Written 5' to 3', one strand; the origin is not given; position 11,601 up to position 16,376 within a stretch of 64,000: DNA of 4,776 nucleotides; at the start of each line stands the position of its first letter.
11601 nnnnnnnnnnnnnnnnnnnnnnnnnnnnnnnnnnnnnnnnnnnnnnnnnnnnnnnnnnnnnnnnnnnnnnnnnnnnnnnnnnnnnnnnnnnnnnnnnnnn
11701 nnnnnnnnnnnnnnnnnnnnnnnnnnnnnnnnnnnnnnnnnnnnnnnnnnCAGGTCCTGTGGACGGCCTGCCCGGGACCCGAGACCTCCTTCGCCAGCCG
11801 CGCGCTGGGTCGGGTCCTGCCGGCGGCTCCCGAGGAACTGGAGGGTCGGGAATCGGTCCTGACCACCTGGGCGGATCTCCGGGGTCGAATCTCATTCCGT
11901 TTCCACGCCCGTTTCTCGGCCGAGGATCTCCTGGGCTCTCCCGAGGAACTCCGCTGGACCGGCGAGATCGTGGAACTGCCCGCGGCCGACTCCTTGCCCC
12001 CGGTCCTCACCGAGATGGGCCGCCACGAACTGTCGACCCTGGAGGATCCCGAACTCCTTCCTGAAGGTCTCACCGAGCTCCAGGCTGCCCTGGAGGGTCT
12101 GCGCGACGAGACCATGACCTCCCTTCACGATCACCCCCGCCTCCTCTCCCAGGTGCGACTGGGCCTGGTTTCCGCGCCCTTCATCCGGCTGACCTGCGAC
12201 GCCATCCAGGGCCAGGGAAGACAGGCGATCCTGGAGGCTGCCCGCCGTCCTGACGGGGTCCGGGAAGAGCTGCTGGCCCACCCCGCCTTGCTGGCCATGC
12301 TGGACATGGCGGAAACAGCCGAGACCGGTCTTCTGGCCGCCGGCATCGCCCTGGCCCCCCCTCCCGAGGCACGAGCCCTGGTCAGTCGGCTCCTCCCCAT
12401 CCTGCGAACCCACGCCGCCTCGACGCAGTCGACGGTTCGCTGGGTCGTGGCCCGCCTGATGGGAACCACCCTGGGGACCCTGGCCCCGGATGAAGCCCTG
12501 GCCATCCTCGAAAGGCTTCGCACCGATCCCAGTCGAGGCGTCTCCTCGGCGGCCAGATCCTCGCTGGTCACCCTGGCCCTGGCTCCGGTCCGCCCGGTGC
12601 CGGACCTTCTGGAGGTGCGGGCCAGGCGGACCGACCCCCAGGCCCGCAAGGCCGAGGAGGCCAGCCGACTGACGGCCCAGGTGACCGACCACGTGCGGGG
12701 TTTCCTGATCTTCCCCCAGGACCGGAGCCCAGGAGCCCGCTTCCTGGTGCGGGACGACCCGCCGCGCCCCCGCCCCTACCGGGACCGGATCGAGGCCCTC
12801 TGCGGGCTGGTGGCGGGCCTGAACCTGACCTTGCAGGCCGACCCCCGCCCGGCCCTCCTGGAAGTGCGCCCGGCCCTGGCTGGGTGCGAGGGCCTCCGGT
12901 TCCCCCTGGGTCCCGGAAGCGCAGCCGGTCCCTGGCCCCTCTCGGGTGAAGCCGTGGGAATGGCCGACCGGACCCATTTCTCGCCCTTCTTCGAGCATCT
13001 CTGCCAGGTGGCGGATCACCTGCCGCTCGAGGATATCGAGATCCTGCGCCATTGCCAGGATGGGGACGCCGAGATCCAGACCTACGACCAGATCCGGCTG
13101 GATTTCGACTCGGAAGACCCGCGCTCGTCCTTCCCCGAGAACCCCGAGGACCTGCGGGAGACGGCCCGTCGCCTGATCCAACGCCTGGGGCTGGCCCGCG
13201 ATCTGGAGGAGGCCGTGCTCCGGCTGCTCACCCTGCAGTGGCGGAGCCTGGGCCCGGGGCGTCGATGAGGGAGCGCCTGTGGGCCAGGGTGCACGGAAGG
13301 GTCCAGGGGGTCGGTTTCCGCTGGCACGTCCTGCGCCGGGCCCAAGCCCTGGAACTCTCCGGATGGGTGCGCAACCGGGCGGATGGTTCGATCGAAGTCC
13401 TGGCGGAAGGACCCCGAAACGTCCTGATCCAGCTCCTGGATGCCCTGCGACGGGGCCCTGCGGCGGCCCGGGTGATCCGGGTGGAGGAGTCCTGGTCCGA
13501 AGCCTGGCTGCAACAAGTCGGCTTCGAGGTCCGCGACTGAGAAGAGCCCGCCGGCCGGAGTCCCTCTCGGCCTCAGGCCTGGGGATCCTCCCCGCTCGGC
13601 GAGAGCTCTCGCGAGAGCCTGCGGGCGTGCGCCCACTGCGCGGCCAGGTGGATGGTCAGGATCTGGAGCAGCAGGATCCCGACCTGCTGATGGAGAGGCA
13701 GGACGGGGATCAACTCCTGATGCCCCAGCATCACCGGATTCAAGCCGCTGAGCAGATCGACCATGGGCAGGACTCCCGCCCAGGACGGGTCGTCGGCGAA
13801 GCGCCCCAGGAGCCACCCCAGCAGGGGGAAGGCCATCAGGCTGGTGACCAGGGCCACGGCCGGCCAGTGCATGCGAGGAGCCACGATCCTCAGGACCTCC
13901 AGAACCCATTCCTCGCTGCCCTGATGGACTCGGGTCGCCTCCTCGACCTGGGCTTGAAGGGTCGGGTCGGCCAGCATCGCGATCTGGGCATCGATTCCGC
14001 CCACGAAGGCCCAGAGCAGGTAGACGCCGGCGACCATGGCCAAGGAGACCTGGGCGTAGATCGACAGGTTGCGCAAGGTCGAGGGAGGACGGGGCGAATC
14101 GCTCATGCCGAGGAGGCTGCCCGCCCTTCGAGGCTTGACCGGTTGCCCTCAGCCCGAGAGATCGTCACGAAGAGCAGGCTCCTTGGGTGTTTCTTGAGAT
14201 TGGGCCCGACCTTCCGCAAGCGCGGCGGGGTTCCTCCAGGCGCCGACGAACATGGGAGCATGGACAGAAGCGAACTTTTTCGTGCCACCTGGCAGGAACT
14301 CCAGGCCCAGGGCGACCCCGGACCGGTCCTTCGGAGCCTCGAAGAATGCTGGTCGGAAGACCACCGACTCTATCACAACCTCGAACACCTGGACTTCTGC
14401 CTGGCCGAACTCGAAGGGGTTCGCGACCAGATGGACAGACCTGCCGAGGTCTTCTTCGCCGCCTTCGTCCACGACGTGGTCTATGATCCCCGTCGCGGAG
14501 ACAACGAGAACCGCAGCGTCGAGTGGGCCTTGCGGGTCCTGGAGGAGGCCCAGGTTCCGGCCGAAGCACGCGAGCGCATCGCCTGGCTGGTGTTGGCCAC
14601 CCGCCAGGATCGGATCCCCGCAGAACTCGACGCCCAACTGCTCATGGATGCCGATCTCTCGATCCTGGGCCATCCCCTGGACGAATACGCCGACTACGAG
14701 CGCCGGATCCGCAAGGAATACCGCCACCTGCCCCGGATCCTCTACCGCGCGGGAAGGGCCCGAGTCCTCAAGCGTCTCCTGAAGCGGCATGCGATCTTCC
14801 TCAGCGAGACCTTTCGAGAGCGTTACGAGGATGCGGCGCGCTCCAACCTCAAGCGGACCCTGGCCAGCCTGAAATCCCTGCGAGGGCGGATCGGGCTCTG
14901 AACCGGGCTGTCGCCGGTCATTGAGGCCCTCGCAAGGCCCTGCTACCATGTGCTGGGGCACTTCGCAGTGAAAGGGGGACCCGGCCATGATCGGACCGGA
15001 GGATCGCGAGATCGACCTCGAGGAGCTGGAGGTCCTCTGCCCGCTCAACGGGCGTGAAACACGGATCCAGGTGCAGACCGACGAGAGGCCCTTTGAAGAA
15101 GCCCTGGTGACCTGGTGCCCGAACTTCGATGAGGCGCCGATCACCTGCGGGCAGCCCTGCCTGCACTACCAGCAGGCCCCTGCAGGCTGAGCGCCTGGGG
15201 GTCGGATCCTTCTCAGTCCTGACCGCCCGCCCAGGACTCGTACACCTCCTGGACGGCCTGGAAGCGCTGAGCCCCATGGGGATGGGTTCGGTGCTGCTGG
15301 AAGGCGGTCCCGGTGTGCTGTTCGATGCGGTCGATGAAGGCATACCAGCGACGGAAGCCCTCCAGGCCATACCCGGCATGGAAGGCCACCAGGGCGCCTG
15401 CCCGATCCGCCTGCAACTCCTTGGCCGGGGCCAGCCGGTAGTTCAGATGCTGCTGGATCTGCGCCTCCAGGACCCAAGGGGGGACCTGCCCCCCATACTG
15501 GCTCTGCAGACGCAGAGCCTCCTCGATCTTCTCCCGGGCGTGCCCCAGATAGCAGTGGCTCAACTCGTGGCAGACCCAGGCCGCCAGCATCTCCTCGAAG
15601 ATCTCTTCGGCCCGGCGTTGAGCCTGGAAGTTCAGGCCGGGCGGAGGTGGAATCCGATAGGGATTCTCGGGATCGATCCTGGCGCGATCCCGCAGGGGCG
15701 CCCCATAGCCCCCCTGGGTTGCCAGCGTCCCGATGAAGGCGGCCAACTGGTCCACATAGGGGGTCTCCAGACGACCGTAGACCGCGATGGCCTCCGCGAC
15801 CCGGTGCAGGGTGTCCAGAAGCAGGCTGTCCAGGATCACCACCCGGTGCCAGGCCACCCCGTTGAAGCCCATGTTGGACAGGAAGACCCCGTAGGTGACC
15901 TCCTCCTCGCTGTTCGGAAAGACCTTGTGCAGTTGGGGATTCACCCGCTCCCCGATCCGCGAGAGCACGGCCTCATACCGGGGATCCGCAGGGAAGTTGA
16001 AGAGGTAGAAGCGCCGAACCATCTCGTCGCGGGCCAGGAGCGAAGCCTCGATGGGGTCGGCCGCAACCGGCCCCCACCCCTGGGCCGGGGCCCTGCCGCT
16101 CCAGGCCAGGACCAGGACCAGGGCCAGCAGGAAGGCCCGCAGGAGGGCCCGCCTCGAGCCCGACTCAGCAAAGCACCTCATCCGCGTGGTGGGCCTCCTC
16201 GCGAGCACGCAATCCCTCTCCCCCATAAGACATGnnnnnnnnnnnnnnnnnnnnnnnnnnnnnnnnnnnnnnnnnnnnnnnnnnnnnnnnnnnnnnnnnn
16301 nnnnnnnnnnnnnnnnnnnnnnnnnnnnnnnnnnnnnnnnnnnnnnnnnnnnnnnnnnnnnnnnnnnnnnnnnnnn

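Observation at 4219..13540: Accessory-looking block: S8 protease, inactive C11 scaffold, orphan PilT ATPase, Gly-zipper proteins, 1005-aa orphan and acylphosphatase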

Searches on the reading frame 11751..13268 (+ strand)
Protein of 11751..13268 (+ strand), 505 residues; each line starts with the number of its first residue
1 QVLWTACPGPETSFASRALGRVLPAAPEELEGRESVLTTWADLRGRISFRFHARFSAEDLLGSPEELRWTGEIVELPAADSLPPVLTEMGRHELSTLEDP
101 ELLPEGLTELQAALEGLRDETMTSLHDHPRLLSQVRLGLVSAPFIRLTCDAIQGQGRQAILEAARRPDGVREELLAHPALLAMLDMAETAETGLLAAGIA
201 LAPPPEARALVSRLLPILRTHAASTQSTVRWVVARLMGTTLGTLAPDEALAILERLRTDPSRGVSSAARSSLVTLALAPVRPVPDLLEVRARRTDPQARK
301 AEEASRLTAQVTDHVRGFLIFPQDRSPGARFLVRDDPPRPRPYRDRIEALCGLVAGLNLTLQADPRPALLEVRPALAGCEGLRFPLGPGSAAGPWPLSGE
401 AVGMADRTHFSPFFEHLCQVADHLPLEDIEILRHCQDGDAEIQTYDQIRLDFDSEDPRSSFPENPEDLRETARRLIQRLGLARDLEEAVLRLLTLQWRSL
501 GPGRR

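Call 72: search_protein_families(library=pfam, proteins=[window:11751-13268:+], max_evalue=10)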
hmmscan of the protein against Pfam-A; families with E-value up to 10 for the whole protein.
window:11751-13268:+ (505 aa): 2 families
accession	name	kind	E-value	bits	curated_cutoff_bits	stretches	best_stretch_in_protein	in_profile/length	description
PF13646.12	HEAT_2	-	0.008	16.9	27.7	2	211-272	29-87/88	HEAT repeats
PF21589.2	AP5B1_barrel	-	0.39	11.2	21.9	1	268-291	31-54/71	AP-5 complex subunit beta-1, beta-barrel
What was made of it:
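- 10251..13268 (+): 1005-aa lineage-restricted ORF, probably alpha-helical, with a weak HEAT_2 hit. A neighbour, not part of the module. HEAT_2 E 0.008 (call 72).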

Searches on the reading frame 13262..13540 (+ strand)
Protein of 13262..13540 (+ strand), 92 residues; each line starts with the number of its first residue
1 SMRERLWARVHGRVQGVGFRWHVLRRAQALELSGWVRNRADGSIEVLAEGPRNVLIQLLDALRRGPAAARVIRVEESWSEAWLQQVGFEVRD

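Call 6: search_protein_families(library=pfam, proteins=[window:13262-13540:+], max_evalue=0.01)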
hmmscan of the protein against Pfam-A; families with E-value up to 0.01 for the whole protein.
window:13262-13540:+ (92 aa): 1 family
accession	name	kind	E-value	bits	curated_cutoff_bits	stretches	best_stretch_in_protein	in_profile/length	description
PF00708.24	Acylphosphatase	-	2e-25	89.3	22.5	1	9-89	4-84/85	Acylphosphatase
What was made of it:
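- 13265..13540 (+): Acylphosphatase, 91 aa, translationally coupled to the 1005-aa ORF. A neighbour, not part of the module. PF00708, 89 bits (call 6).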

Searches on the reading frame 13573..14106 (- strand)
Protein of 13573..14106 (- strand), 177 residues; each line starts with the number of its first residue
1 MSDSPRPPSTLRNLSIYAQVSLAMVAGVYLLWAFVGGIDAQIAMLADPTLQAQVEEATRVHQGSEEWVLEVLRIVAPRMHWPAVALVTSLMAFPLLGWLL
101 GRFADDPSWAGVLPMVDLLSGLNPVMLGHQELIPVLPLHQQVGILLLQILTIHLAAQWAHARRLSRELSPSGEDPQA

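Call 6: search_protein_families(library=pfam, proteins=[window:13573-14106:-], max_evalue=0.01)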
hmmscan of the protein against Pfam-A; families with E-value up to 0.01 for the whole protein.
window:13573-14106:- (177 aa): 0 families

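Call 45: search_protein_families(library=ncbifam, proteins=[window:13573-14106:-], max_evalue=0.001)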
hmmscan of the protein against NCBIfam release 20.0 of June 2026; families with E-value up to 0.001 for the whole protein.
window:13573-14106:- (177 aa): 0 families

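Call 46: search_protein_families(library=padloc, proteins=[window:13573-14106:-], max_evalue=0.001)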
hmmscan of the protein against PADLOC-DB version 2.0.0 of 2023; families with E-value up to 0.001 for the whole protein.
window:13573-14106:- (177 aa): 0 families

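Call 72: search_protein_families(library=pfam, proteins=[window:13573-14106:-], max_evalue=10)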
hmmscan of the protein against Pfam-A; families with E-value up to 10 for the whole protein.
window:13573-14106:- (177 aa): 2 families
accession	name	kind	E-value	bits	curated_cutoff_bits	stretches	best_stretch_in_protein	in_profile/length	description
PF05524.18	PEP-utilisers_N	-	0.22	12.1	24.4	1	38-69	68-99/121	PEP-utilising enzyme, N-terminal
PF11808.13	PhoR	-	3.7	8.4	27.1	1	140-170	24-54/86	Phosphate regulon sensor protein PhoR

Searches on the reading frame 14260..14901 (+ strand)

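Call 45: search_protein_families(library=ncbifam, proteins=[window:14260-14901:+], max_evalue=0.001)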
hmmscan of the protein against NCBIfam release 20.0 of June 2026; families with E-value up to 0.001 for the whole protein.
window:14260-14901:+ (213 aa): 0 families

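Call 46: search_protein_families(library=padloc, proteins=[window:14260-14901:+], max_evalue=0.001)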
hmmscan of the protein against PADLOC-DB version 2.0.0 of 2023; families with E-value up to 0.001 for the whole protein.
window:14260-14901:+ (213 aa): 0 families

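Call 72: search_protein_families(library=pfam, proteins=[window:14260-14901:+], max_evalue=10)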
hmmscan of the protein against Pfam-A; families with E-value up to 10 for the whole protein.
window:14260-14901:+ (213 aa): 1 family
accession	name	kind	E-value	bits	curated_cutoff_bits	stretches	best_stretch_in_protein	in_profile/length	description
PF01966.28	HD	-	0.0055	17.4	22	1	59-132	22-111/116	HD domain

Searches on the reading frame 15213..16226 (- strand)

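Call 7: search_protein_families(library=pfam, proteins=[window:15213-16226:-], max_evalue=0.001)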
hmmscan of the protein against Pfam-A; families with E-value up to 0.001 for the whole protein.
window:15213-16226:- (337 aa): 1 family
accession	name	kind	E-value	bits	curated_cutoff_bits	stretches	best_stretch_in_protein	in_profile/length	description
PF01435.24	Peptidase_M48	-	0.00026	21.3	20.3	0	212-327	63-184/186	Peptidase family M48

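Call 45: search_protein_families(library=ncbifam, proteins=[window:15213-16226:-], max_evalue=0.001)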
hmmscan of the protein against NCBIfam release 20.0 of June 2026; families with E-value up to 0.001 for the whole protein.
window:15213-16226:- (337 aa): 0 families
